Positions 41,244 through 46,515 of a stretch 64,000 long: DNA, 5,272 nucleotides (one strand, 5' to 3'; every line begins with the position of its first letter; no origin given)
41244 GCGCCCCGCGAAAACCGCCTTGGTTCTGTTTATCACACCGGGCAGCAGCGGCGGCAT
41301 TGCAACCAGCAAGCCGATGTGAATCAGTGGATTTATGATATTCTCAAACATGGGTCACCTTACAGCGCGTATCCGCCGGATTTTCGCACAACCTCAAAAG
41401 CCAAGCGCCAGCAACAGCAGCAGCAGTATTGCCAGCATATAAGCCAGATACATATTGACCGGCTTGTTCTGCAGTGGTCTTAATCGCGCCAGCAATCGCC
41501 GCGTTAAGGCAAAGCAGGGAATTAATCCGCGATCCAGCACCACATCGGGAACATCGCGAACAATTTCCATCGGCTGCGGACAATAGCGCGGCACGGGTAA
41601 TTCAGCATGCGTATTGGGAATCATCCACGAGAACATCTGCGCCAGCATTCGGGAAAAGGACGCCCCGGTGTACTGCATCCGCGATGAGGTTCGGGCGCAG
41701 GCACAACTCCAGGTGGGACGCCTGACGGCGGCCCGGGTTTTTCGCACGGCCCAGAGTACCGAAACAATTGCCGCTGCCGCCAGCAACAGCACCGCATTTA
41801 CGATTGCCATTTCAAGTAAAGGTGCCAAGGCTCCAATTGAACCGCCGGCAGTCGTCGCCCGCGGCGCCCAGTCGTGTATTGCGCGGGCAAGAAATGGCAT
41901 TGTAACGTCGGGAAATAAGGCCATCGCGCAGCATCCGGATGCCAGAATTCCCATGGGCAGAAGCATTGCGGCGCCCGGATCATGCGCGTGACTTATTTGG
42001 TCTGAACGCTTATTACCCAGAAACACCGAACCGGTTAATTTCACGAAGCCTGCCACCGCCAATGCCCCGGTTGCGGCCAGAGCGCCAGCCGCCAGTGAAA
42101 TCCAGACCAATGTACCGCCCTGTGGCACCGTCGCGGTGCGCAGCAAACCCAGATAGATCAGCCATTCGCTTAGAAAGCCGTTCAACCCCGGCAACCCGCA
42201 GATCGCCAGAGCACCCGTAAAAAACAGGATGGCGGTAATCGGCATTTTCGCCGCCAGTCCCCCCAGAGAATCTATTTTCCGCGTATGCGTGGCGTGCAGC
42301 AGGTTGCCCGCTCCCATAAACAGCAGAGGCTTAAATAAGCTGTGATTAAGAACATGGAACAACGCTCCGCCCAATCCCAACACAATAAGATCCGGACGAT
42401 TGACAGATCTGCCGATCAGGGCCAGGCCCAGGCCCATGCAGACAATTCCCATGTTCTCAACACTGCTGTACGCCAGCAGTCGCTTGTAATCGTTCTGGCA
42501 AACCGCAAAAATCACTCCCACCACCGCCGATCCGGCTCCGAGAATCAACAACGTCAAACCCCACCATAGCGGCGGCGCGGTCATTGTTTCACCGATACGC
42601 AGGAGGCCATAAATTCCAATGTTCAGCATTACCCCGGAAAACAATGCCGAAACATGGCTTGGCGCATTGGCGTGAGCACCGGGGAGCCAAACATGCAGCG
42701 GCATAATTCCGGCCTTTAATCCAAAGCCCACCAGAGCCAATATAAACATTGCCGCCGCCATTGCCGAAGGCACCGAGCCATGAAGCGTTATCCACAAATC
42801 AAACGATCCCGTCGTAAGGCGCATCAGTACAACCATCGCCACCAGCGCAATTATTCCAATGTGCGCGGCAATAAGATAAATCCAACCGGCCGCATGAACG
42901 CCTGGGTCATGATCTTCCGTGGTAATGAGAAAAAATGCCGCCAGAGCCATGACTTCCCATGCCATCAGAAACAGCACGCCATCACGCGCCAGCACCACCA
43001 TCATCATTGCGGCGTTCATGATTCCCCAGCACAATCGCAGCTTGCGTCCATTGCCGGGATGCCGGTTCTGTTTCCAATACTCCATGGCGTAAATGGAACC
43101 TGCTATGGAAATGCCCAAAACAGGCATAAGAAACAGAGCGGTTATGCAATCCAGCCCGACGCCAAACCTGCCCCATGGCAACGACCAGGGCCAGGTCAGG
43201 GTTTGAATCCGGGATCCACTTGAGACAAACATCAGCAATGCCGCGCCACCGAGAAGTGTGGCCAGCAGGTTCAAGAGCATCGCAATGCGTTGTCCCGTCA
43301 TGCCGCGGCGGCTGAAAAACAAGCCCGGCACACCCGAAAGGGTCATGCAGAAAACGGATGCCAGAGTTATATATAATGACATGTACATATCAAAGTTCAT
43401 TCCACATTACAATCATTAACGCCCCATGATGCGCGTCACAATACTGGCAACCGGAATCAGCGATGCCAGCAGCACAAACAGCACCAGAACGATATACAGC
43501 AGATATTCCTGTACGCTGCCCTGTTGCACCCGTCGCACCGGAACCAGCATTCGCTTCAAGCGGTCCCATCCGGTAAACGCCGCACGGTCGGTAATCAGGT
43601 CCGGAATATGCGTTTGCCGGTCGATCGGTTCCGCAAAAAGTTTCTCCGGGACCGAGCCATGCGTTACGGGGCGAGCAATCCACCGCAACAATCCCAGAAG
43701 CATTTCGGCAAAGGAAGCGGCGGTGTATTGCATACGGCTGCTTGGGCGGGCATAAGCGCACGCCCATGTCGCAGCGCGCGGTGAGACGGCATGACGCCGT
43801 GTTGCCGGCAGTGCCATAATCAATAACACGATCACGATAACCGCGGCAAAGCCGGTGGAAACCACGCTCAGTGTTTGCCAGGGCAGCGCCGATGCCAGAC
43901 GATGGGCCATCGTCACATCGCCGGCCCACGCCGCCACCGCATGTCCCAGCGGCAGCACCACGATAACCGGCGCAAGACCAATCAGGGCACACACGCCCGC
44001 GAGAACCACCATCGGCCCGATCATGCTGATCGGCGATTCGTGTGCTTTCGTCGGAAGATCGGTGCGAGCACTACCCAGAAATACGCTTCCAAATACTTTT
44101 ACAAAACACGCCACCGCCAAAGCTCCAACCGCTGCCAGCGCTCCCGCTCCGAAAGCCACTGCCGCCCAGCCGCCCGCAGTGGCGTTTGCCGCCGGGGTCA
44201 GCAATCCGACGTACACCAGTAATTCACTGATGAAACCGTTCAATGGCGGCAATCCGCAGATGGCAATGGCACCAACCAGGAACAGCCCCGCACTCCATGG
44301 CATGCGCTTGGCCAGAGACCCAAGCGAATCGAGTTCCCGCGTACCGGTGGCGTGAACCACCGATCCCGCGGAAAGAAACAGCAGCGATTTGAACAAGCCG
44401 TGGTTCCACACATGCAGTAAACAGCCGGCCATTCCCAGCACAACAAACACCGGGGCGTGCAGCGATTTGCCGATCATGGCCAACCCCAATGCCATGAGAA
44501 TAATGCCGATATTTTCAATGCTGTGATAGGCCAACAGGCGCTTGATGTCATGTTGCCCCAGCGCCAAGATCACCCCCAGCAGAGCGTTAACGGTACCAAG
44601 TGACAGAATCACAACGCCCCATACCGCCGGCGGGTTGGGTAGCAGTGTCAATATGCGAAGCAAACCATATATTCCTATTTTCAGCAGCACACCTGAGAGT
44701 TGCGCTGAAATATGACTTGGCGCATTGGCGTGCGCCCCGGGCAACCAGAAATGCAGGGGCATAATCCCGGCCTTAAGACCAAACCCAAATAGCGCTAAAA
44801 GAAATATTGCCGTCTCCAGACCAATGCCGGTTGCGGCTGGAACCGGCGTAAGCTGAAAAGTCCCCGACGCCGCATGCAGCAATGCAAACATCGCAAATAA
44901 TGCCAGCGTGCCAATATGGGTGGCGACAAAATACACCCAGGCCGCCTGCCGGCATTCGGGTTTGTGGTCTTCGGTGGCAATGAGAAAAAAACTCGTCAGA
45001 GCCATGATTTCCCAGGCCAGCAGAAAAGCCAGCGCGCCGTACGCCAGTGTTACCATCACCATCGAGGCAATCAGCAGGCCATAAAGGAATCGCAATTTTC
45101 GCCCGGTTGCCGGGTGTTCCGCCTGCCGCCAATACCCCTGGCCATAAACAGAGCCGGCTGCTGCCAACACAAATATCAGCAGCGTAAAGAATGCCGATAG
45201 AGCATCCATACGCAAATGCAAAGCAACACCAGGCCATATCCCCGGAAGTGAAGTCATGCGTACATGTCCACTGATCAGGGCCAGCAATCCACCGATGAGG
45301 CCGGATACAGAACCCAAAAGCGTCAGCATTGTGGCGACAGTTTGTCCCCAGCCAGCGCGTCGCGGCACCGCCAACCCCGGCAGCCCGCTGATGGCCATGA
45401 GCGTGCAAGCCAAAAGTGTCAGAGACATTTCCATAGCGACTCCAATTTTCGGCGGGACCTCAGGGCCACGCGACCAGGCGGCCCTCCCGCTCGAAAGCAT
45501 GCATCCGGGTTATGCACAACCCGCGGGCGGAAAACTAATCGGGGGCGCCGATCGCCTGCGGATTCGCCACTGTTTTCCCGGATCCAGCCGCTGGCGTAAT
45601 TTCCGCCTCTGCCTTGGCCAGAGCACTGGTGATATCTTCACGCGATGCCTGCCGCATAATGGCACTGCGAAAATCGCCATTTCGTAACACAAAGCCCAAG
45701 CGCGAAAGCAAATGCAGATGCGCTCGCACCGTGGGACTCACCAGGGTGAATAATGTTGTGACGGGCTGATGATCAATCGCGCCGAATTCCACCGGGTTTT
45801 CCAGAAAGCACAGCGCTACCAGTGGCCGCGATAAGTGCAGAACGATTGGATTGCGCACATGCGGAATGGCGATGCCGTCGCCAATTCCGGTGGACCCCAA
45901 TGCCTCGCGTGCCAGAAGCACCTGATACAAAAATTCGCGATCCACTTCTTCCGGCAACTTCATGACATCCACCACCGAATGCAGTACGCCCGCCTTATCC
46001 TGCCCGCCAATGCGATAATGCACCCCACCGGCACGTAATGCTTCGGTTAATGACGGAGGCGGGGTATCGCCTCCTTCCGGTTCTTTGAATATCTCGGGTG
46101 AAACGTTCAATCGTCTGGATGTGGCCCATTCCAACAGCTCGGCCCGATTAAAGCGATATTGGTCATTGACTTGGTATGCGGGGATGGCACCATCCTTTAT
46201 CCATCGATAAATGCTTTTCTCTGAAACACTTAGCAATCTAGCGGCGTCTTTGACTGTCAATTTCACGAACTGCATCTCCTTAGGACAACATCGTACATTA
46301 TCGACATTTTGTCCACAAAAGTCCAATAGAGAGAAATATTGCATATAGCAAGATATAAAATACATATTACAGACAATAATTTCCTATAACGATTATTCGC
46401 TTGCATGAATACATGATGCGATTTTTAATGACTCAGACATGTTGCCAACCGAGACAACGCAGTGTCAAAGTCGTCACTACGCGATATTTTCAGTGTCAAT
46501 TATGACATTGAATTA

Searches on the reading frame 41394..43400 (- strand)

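Call 53: search_protein_families(library=pfam, proteins=[window:41394-43400:-], max_evalue=0.000001)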
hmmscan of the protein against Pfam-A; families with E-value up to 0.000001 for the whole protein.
window:41394-43400:- (668 aa): 1 family
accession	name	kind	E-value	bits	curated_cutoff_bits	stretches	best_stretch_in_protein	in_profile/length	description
PF00361.26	Proton_antipo_M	-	1.3e-51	176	21.5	1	139-421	2-277/294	NADH:quinone oxidoreductase/Mrp antiporter, TM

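Call 81: search_protein_families(library=ncbifam, proteins=[window:41394-43400:-], max_evalue=1e-8)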
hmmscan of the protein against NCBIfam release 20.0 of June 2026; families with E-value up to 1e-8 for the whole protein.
window:41394-43400:- (668 aa): 69 families (the best 25 are shown)
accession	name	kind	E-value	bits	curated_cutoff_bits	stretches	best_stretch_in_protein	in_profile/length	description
NF005086.0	PRK06521.1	equivalog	5.1e-165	550.7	667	1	7-666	3-667/669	hydrogenase 4 subunit B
NF006418.0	PRK08667.1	equivalog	2.3e-118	396.5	794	1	11-594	5-564/644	hydrogenase membrane subunit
NF005958.0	PRK08042.1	equivalog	5.3e-76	256.7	727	1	45-594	33-564/608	formate hydrogenlyase subunit 3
NF006240.0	PRK08376.1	subfamily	3.9e-65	220.7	662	1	82-501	87-496/521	putative monovalent cation/H+ antiporter subunit D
NF006419.0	PRK08668.1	equivalog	3.9e-60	204.3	617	1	127-543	107-517/613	NADH dehydrogenase subunit M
TIGR01972.1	NDH_I_M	subfamily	5.8e-59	200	263.8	1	34-509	25-480/486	NADH-quinone oxidoreductase subunit M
NF009310.0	PRK12668.1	equivalog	2.1e-56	191.9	564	1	83-545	66-467/584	Na(+)/H(+) antiporter subunit D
NF009288.0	PRK12648.1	equivalog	5e-55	187.1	1104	1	31-509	23-484/954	monovalent cation/H+ antiporter subunit A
NF005097.0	PRK06525.1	equivalog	3.9e-54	184.1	430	1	30-486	21-464/480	hydrogenase 4 subunit D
NF009287.0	PRK12647.1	equivalog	9.1e-52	176.6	937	1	38-551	27-519/773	putative monovalent cation/H+ antiporter subunit A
TIGR00940.1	2a6301s01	subfamily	4.7e-51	174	920.45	1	48-508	38-501/793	monovalent cation:proton antiporter subunit A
NF005044.0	PRK06458.1-4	equivalog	5.9e-50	170.6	610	1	83-493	72-475/531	hydrogenase 4 subunit F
NF005042.0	PRK06458.1-2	equivalog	2.2e-46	158.9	437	1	85-438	58-389/439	hydrogenase 4 subunit F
TIGR01974.1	NDH_I_L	subfamily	6e-46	157.6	407.5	1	35-663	28-626/630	NADH-quinone oxidoreductase subunit L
NF005141.0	PRK06590.1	equivalog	8.4e-46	157.1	556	1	27-663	21-606/615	NADH-quinone oxidoreductase subunit L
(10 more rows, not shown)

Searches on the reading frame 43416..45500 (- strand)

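Call 53: search_protein_families(library=pfam, proteins=[window:43416-45500:-], max_evalue=0.000001)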
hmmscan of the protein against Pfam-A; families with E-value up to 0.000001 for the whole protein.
window:43416-45500:- (694 aa): 1 family
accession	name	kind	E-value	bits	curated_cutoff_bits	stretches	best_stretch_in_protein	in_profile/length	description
PF00361.26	Proton_antipo_M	-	1.6e-50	172.5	21.5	1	157-434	5-276/294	NADH:quinone oxidoreductase/Mrp antiporter, TM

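Call 81: search_protein_families(library=ncbifam, proteins=[window:43416-45500:-], max_evalue=1e-8)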
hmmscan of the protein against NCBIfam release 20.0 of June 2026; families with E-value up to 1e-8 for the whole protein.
window:43416-45500:- (694 aa): 71 families (the best 25 are shown)
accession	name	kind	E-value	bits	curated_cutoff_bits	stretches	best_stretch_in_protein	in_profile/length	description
NF005086.0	PRK06521.1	equivalog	6e-170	566.9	667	1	24-680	4-666/669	hydrogenase 4 subunit B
NF006418.0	PRK08667.1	equivalog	1.8e-130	436.5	794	1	25-672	3-631/644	hydrogenase membrane subunit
NF005958.0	PRK08042.1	equivalog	1.5e-79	268.4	727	1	61-599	33-554/608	formate hydrogenlyase subunit 3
NF006240.0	PRK08376.1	subfamily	9.8e-70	235.9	662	1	96-515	86-496/521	putative monovalent cation/H+ antiporter subunit D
NF006419.0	PRK08668.1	equivalog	3.6e-64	217.6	617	1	88-597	58-540/613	NADH dehydrogenase subunit M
NF009288.0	PRK12648.1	equivalog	1.2e-62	212.3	1104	1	47-561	22-520/954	monovalent cation/H+ antiporter subunit A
TIGR01972.1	NDH_I_M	subfamily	3.5e-59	200.8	263.8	1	91-523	69-480/486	NADH-quinone oxidoreductase subunit M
NF009287.0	PRK12647.1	equivalog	3.7e-57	194.4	937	1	75-555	50-514/773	putative monovalent cation/H+ antiporter subunit A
NF005097.0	PRK06525.1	equivalog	7.2e-56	189.9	430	1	44-501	22-465/480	hydrogenase 4 subunit D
NF009310.0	PRK12668.1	equivalog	7e-55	186.9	564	1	93-538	61-447/584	Na(+)/H(+) antiporter subunit D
TIGR00940.1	2a6301s01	subfamily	3.4e-54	184.4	920.45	1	76-572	50-550/793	monovalent cation:proton antiporter subunit A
NF009290.0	PRK12650.1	equivalog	9.2e-51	172.8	980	1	35-560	14-525/966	DUF4040 family protein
NF009285.0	PRK12645.1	equivalog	9.7e-50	169.6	1028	1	91-549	69-535/804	Na+/H+ antiporter subunit A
NF005046.0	PRK06459.1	equivalog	1.3e-48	166.1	460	1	128-678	68-581/587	hydrogenase 4 subunit B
NF005141.0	PRK06590.1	equivalog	1.7e-47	162.7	556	1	91-682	72-610/615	NADH-quinone oxidoreductase subunit L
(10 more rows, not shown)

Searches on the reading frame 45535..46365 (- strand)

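Call 53: search_protein_families(library=pfam, proteins=[window:45535-46365:-], max_evalue=0.000001)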
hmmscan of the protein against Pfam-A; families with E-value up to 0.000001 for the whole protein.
window:45535-46365:- (276 aa): 2 families
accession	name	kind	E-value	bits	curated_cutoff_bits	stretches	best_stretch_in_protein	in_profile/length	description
PF00359.27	PTS_EIIA_2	-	2.8e-24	86.2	27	1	119-251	12-143/144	Phosphoenolpyruvate-dependent sugar phosphotransferase system, EIIA 2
PF12728.13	HTH_17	-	1.6e-16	60.7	27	1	36-85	2-51/51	Helix-turn-helix domain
